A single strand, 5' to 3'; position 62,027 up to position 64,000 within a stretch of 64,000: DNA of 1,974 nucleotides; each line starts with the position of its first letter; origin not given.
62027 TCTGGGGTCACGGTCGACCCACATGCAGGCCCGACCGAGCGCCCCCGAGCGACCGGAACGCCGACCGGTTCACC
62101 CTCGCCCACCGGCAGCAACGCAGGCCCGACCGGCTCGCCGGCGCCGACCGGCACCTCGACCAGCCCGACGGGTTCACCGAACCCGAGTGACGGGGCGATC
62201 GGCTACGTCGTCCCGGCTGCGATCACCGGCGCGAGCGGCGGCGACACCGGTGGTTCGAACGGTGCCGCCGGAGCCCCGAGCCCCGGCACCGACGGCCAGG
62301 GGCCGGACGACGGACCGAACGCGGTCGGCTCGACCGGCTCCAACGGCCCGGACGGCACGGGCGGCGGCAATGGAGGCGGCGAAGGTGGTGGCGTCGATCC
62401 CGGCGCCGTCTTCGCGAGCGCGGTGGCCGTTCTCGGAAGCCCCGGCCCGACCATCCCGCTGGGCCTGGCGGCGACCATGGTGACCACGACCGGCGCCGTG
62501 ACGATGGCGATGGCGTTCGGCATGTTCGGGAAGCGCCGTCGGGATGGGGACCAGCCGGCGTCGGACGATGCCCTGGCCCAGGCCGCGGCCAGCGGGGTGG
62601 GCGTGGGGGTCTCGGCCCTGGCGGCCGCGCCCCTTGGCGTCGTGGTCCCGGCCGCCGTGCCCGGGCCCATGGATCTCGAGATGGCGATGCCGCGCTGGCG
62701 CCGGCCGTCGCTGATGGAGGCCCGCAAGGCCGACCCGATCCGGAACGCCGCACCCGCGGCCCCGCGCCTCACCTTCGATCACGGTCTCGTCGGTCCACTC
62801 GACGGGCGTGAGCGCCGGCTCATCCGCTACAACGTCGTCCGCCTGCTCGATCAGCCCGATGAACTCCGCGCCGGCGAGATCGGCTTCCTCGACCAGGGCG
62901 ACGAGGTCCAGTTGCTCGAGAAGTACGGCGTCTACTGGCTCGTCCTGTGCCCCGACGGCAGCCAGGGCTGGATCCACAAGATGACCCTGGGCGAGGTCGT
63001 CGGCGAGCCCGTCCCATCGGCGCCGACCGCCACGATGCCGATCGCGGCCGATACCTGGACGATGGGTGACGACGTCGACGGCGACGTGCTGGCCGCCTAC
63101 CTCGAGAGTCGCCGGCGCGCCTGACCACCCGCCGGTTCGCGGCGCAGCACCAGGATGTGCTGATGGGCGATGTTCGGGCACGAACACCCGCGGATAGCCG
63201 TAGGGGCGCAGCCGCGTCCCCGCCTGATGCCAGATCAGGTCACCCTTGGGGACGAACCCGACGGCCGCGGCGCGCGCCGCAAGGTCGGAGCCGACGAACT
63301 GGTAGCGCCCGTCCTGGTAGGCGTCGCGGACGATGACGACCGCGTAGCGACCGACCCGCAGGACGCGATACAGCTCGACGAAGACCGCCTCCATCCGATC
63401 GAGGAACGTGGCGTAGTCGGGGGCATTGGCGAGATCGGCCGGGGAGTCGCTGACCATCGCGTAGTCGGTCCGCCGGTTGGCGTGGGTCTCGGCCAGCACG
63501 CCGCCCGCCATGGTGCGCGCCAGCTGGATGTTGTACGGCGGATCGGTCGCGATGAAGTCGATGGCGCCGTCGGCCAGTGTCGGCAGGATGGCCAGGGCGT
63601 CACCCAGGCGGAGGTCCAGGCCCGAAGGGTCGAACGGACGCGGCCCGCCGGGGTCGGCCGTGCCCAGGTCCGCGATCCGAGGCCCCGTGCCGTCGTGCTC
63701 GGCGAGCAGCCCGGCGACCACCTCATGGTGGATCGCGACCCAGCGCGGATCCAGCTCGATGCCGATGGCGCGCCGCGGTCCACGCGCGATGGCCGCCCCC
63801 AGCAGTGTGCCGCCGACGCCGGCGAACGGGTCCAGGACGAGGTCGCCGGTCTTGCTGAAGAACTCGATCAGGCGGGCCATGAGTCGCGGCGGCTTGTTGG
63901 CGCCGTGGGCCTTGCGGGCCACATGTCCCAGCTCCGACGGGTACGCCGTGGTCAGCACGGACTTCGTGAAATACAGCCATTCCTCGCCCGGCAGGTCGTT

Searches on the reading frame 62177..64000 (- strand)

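Call 38: search_protein_families(library=pfam, max_evalue=0.001, proteins=[window:62177-64000:-])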
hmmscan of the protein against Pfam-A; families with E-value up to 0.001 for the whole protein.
window:62177-64000:- (608 aa): 1 family
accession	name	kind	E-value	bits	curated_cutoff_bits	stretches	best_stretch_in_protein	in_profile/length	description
PF01555.25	N6_N4_Mtase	-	7.2e-20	72.3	26.7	2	25-89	155-217/221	DNA methylase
